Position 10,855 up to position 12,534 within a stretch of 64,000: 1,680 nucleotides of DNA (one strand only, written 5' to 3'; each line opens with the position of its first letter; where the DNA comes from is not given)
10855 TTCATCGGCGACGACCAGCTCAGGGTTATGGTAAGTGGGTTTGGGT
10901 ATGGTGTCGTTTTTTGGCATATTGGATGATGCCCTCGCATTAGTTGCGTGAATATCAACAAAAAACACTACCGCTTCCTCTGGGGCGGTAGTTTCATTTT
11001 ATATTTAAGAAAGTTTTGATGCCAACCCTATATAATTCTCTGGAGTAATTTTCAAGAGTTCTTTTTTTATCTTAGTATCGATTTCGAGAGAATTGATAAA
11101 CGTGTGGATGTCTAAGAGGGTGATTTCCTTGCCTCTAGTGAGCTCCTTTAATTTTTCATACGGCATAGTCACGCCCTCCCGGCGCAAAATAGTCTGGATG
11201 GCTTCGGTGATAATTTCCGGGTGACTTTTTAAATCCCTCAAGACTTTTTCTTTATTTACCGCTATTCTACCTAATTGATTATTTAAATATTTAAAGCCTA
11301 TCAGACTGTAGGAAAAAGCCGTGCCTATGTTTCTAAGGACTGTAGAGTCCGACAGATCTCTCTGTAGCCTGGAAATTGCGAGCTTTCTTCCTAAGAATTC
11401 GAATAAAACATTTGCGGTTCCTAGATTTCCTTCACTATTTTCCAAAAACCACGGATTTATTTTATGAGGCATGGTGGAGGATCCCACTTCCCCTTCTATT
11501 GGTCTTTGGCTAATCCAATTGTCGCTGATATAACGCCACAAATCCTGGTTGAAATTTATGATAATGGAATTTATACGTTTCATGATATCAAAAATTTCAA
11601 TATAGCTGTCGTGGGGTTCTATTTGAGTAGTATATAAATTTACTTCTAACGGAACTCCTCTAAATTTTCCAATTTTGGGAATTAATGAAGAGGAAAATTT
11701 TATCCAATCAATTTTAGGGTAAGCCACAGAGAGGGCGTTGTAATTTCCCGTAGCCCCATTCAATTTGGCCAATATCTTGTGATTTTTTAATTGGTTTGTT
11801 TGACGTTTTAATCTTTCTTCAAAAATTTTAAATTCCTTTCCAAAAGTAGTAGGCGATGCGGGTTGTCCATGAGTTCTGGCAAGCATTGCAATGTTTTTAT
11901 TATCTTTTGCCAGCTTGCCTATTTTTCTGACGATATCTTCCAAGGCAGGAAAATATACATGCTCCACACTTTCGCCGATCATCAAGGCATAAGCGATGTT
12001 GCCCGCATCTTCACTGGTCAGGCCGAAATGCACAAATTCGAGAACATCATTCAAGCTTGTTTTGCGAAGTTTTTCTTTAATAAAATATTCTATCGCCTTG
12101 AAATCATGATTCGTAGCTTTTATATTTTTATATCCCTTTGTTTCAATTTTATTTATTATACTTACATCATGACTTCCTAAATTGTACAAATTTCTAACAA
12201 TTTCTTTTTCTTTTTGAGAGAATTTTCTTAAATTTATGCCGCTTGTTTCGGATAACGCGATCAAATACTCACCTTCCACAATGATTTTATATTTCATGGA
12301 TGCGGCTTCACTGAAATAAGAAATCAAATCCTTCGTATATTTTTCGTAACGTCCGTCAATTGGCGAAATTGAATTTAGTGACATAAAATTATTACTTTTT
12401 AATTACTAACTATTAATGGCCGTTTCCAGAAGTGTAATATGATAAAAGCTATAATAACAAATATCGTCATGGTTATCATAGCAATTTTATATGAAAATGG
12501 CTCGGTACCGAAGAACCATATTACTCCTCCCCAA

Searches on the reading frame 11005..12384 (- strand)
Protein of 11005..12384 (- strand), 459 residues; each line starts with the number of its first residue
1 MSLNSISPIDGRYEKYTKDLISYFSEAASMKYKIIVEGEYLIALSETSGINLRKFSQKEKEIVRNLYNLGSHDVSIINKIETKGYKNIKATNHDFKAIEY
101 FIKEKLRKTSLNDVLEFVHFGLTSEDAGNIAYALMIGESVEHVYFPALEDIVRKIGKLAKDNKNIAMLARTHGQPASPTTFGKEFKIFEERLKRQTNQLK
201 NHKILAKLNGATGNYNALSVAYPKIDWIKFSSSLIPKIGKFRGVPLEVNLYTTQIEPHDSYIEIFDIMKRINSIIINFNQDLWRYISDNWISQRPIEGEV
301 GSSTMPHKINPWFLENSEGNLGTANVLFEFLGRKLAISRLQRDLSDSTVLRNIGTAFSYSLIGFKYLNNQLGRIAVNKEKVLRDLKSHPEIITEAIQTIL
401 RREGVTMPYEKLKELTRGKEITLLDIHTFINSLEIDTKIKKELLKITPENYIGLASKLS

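Call 11: find_related_loci(query=window:11005-12384:-, collection=genome_contigs, flank=4000)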
Query window:11005-12384:- (459 aa) in genome_contigs; peptide patterns used: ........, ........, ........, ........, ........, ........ (x = any residue, [..] = any of these).
402 stretches matched a pattern; 293 encode a relative of the query (tblastn E <= 1e-3); the best 80 are kept; 80 distinct loci.
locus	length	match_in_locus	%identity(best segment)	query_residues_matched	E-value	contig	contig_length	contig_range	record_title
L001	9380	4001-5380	78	1-459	0e+0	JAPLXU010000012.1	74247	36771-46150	MAG: Candidatus Nomurabacteria bacterium isolate LacPavin_0419_WC70L_MAG_39_11 LacPavin_0419_WC70L_scaffold_14751, whole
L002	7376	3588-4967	77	1-459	0e+0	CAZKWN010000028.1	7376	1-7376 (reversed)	MAG TPA_asm: uncultured Candidatus Saccharibacteria bacterium isolate binchicken_co241_364 genome assembly, contig: NODE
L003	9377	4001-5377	75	1-459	0e+0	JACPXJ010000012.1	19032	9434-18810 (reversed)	MAG: Candidatus Nomurabacteria bacterium isolate NC_groundwater_834_Pr1_B-0.1um_42_21 Montesol18_Bp1_scaffold_376660, wh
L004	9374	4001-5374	74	2-459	0e+0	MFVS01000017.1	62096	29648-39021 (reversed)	MAG: Candidatus Nomurabacteria bacterium RIFCSPLOWO2_12_FULL_40_42 rifcsplowo2_12_scaffold_298, whole genome shotgun seq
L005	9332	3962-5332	74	3-459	0e+0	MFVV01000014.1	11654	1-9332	MAG: Candidatus Nomurabacteria bacterium RIFCSPLOWO2_12_FULL_46_14 rifcsplowo2_12_scaffold_16607, whole genome shotgun s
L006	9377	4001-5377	74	1-459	0e+0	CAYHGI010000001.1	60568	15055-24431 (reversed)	MAG TPA_asm: uncultured Candidatus Saccharibacteria bacterium isolate ERP119705_co12_309 genome assembly, contig: NODE_3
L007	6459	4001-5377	73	1-459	0e+0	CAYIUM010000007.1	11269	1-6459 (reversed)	MAG TPA_asm: uncultured Candidatus Saccharibacteria bacterium isolate ERP119705_co4_482 genome assembly, contig: NODE_55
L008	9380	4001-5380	73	1-459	0e+0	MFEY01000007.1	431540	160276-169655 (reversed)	MAG: Candidatus Doudnabacteria bacterium RIFCSPHIGHO2_12_FULL_48_16 rifcsphigho2_12_scaffold_47, whole genome shotgun se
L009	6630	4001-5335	72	1-459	0e+0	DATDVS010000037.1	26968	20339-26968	MAG TPA_asm: Candidatus Paceibacterota bacterium isolate SMAG_U8090 k141_2281408, whole genome shotgun sequence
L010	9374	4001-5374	71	2-459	0e+0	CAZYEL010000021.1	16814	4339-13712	MAG TPA_asm: uncultured Candidatus Saccharibacteria bacterium isolate binchicken_co227_1009 genome assembly, contig: NOD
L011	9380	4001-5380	72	1-459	0e+0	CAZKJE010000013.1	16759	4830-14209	MAG TPA_asm: uncultured Candidatus Saccharibacteria bacterium isolate binchicken_co110_376 genome assembly, contig: NODE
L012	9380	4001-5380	71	1-459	0e+0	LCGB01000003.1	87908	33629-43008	MAG: Candidatus Nomurabacteria bacterium GW2011_GWB1_43_19 UV85_C0003, whole genome shotgun sequence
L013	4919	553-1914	72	1-459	0e+0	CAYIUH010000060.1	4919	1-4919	MAG TPA_asm: uncultured Candidatus Saccharibacteria bacterium isolate ERP119705_co6_845 genome assembly, contig: NODE_29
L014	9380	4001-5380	73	1-459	0e+0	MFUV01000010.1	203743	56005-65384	MAG: Candidatus Nomurabacteria bacterium RIFCSPLOWO2_01_FULL_39_18 rifcsplowo2_01_scaffold_49, whole genome shotgun sequ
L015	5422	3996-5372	69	2-459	0e+0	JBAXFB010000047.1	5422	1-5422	MAG: bacterium isolate ELA260 MAG260_47, whole genome shotgun sequence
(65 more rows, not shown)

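Call 18: find_encoding_contigs(protein=window:11005-12384:-, flank=3000, max_places=10)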
Protein window:11005-12384:- (459 aa): 14 contigs read that carry it; 8 places shown.
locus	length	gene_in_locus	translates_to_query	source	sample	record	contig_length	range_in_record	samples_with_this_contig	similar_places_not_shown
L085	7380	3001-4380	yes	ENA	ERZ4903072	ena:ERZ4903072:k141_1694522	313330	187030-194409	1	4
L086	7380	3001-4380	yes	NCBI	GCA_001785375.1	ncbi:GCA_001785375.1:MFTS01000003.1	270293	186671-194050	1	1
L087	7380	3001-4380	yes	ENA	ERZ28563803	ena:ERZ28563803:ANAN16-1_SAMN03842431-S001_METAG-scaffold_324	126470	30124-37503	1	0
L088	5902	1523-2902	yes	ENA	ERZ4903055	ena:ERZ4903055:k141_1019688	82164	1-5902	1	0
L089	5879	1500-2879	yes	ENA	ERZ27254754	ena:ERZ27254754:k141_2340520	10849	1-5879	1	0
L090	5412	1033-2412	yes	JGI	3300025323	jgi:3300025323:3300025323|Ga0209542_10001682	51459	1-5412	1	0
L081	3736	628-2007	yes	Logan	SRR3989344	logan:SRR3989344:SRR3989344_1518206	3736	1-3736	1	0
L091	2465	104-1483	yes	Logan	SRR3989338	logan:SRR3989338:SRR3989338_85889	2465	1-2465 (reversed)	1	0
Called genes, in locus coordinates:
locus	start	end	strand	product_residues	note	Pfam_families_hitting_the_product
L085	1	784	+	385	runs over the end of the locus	PF00586:AIRS (weak)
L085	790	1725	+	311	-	PF01259:SAICAR_synt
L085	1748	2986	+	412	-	PF07690:MFS_1, PF11700:ATG22 (weak), PF07690:MFS_1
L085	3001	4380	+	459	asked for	PF00206:Lyase_1, PF08328:ASL_C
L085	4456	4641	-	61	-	-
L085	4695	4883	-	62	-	-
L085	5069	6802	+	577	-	PF03717:PBP_dimer, PF00905:Transpeptidase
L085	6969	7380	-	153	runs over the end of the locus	PF07963:N_methyl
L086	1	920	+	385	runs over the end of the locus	PF00586:AIRS (weak)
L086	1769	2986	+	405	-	PF07690:MFS_1, PF11700:ATG22 (faint), PF07690:MFS_1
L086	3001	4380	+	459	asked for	PF00206:Lyase_1, PF08328:ASL_C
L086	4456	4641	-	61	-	-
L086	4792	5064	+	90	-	-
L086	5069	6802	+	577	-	PF03717:PBP_dimer, PF00905:Transpeptidase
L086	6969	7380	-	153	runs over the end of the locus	PF07963:N_methyl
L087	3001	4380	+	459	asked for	PF00206:Lyase_1, PF08328:ASL_C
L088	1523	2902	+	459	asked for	PF00206:Lyase_1, PF08328:ASL_C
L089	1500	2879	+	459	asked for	PF00206:Lyase_1, PF08328:ASL_C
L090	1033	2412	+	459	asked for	PF00206:Lyase_1, PF08328:ASL_C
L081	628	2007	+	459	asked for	PF00206:Lyase_1, PF08328:ASL_C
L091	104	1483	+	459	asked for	PF00206:Lyase_1, PF08328:ASL_C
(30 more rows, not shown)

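Call 22: find_homologous_proteins(query=window:11005-12381:-, max_evalue=1e-100)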
Query window:11005-12381:- (458 aa): 7858 proteins with E <= 1e-100 among 8000 candidates; the best 120 are listed.
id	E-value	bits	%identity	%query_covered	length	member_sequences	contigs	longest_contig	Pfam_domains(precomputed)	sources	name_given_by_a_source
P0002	1.5e-298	1008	100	100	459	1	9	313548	PF08328.17,PF00206.26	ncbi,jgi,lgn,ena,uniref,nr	ncbi:adenylosuccinate lyase [Candidatus Nomurabacteria bacterium RIFCSPHIGHO2_01_FULL_42_15]|uniref:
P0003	2.2e-297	1004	100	100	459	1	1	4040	PF08328.17,PF00206.26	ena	-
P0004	2.4e-254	862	83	100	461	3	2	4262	PF08328.17,PF00206.26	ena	-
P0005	3.4e-249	845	82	100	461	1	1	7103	PF08328.17,PF00206.26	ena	-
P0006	6.1e-249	844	82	100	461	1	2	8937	PF08328.17,PF00206.26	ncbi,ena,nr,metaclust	ncbi:MAG: Adenylosuccinate lyase [Parcubacteria group bacterium GW2011_GWC1_36_9]|nr:MAG: Adenylosuc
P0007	5.4e-248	841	82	100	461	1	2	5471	PF08328.17,PF00206.26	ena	-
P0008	1.2e-247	840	81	100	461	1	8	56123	PF08328.17,PF00206.26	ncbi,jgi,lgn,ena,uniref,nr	ncbi:MAG: Adenylosuccinate lyase [Candidatus Yanofskybacteria bacterium GW2011_GWC2_37_9]|uniref:Ade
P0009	2.0e-247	839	81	100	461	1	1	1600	PF08328.17,PF00206.26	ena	-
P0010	2.1e-247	839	81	100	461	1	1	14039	PF08328.17,PF00206.26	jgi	-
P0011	3.1e-247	839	82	100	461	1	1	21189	PF08328.17,PF00206.26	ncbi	-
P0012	3.3e-247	838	82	100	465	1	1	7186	PF08328.17,PF00206.26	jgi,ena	-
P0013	6.8e-247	837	81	100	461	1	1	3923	PF08328.17,PF00206.26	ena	-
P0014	1.8e-246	836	81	100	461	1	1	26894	PF08328.17,PF00206.26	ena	-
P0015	1.3e-245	833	81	100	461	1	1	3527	PF08328.17,PF00206.26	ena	-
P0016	1.6e-240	816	80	100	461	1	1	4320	PF08328.17,PF00206.26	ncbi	-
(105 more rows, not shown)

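Call 23: find_encoding_contigs(protein=P0008, flank=3000, max_places=3)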
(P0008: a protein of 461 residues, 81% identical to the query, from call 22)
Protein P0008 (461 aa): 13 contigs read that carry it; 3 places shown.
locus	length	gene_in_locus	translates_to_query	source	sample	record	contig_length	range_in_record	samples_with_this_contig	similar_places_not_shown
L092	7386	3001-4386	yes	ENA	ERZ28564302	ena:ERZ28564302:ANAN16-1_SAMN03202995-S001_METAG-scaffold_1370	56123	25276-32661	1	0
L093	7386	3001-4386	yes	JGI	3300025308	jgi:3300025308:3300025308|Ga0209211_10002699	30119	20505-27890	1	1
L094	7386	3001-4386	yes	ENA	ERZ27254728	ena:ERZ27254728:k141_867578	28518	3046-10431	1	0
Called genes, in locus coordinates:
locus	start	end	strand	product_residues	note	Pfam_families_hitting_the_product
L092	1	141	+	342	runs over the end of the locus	PF00586:AIRS, PF02769:AIRS_C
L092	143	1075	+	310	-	PF01259:SAICAR_synt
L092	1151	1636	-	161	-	PF20803:PaaX_M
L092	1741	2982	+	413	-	PF07690:MFS_1, PF11700:ATG22 (faint), PF07690:MFS_1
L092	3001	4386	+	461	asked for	PF00206:Lyase_1, PF08328:ASL_C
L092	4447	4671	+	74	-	-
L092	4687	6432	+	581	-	PF03717:PBP_dimer, PF00905:Transpeptidase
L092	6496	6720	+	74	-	-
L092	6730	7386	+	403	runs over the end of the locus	PF22694:CtpB_N-like, PF00595:PDZ, PF13180:PDZ_2, PF17820:PDZ_6, PF03572:Peptidase_S41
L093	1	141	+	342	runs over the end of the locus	PF00586:AIRS, PF02769:AIRS_C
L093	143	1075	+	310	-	PF01259:SAICAR_synt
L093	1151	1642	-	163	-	PF20803:PaaX_M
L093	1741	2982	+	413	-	PF07690:MFS_1, PF11700:ATG22 (faint), PF07690:MFS_1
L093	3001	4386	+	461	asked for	PF00206:Lyase_1, PF08328:ASL_C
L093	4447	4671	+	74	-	-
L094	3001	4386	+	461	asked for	PF00206:Lyase_1, PF08328:ASL_C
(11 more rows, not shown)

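Call 24: find_encoding_contigs(protein=P0014, flank=3000, max_places=2)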
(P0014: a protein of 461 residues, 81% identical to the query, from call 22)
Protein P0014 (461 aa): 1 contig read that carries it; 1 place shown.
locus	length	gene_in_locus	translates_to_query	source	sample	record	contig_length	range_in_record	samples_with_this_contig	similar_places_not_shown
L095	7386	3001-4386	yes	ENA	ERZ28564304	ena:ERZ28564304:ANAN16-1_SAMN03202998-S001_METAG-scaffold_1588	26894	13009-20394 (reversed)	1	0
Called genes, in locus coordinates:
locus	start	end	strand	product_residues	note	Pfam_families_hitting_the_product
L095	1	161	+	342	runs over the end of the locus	PF00586:AIRS, PF02769:AIRS_C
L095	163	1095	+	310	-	PF01259:SAICAR_synt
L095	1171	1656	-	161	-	PF20803:PaaX_M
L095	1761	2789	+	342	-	-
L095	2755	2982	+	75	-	-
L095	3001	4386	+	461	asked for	PF00206:Lyase_1, PF08328:ASL_C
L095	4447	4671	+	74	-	-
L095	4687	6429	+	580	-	PF03717:PBP_dimer, PF00905:Transpeptidase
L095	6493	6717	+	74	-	-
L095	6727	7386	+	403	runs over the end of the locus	PF22694:CtpB_N-like, PF00595:PDZ, PF13180:PDZ_2, PF17820:PDZ_6, PF03572:Peptidase_S41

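Call 25: find_encoding_contigs(protein=P0011, flank=3000, max_places=2)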
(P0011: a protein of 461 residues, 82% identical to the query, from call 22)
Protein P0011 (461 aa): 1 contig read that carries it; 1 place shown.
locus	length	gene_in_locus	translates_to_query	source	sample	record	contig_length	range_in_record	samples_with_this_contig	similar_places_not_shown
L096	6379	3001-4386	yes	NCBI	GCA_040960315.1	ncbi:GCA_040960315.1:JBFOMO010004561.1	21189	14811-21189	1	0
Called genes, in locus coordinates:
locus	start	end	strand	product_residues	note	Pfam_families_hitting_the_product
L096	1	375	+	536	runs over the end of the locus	PF02142:MGS, PF01808:AICARFT_IMPCHas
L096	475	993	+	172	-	PF00731:AIRC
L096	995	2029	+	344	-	PF00586:AIRS, PF02769:AIRS_C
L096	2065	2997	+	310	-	PF01259:SAICAR_synt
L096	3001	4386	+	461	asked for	PF00206:Lyase_1, PF08328:ASL_C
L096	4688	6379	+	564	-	?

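Call 26: find_encoding_contigs(protein=P0004, flank=3000, max_places=2)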
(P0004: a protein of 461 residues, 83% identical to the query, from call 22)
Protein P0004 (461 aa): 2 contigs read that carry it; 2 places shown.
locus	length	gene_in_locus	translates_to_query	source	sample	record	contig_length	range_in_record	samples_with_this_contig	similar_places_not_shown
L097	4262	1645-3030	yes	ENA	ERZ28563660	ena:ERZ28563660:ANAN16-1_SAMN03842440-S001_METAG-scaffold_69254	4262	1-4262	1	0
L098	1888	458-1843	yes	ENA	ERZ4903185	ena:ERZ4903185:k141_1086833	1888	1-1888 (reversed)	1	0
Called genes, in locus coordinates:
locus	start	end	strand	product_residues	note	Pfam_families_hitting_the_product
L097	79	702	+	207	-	PF02769:AIRS_C (weak)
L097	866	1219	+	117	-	-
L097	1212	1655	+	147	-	PF01259:SAICAR_synt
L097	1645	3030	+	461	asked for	PF00206:Lyase_1, PF08328:ASL_C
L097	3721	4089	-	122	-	-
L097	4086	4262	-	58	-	?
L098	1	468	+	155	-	?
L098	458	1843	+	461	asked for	PF00206:Lyase_1, PF08328:ASL_C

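Call 80: find_encoding_contigs(protein=P0005, flank=2500, max_places=2)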
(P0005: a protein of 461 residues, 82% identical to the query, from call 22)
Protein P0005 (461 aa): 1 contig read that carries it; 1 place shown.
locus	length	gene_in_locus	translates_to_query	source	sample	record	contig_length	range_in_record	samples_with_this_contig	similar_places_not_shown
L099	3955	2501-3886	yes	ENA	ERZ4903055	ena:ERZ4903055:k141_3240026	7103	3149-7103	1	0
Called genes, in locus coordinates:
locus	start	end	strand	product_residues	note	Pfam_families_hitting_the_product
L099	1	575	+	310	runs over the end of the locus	PF01259:SAICAR_synt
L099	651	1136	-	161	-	PF20803:PaaX_M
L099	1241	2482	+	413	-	PF07690:MFS_1, PF11700:ATG22 (faint), PF07690:MFS_1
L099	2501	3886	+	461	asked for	PF00206:Lyase_1, PF08328:ASL_C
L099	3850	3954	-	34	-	?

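Call 81: find_encoding_contigs(protein=P0012, flank=2500, max_places=2)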
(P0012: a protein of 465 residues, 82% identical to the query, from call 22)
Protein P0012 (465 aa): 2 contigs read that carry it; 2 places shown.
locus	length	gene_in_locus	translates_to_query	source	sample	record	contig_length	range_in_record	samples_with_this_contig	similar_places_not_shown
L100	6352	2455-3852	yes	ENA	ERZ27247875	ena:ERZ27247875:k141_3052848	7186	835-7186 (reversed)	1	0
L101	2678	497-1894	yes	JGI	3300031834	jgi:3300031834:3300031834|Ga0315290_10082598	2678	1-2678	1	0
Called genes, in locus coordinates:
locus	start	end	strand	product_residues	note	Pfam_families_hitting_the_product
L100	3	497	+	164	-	?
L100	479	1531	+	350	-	PF00586:AIRS, PF02769:AIRS_C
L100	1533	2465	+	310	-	PF01259:SAICAR_synt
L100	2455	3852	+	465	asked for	PF00206:Lyase_1, PF08328:ASL_C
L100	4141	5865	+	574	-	PF03717:PBP_dimer, PF00905:Transpeptidase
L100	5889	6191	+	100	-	-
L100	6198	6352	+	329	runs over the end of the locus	?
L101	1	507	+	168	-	?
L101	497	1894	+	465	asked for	PF00206:Lyase_1, PF08328:ASL_C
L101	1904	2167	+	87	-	-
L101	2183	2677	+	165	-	?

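Call 82: find_encoding_contigs(protein=P0006, flank=2500, max_places=2)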
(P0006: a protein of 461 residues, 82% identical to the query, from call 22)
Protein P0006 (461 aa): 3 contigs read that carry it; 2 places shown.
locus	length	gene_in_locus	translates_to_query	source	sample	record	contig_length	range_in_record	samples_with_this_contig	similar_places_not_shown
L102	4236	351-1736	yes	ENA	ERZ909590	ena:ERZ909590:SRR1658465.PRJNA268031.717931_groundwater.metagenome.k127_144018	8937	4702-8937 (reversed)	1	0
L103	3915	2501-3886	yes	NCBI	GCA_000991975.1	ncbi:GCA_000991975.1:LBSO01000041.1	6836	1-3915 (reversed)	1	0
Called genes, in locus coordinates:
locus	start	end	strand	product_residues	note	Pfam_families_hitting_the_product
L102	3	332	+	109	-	?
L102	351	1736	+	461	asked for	PF00206:Lyase_1, PF08328:ASL_C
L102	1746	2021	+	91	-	-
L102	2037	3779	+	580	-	PF03717:PBP_dimer, PF00905:Transpeptidase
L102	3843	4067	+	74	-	-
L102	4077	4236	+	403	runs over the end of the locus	PF22694:CtpB_N-like, PF00595:PDZ, PF13180:PDZ_2, PF17820:PDZ_6, PF03572:Peptidase_S41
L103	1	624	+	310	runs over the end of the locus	PF01259:SAICAR_synt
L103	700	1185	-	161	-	PF20803:PaaX_M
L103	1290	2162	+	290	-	PF00083:Sugar_tr (faint), PF07690:MFS_1, PF11700:ATG22 (faint)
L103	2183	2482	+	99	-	-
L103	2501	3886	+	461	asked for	PF00206:Lyase_1, PF08328:ASL_C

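Call 83: find_encoding_contigs(protein=P0010, flank=2500, max_places=2)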
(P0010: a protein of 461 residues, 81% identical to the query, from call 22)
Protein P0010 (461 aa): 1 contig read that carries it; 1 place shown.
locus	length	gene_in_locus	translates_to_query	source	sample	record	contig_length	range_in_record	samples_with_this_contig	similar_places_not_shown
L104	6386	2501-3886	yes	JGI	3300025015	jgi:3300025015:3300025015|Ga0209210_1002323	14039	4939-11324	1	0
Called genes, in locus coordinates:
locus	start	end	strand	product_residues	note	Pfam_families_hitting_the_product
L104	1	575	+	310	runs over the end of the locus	PF01259:SAICAR_synt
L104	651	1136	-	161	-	PF20803:PaaX_M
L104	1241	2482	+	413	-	PF07690:MFS_1, PF11700:ATG22 (faint), PF07690:MFS_1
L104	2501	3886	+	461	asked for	PF00206:Lyase_1, PF08328:ASL_C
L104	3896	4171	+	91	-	-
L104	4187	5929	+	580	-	PF03717:PBP_dimer, PF00905:Transpeptidase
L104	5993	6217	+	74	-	-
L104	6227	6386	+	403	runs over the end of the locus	PF22694:CtpB_N-like, PF00595:PDZ, PF13180:PDZ_2, PF17820:PDZ_6, PF03572:Peptidase_S41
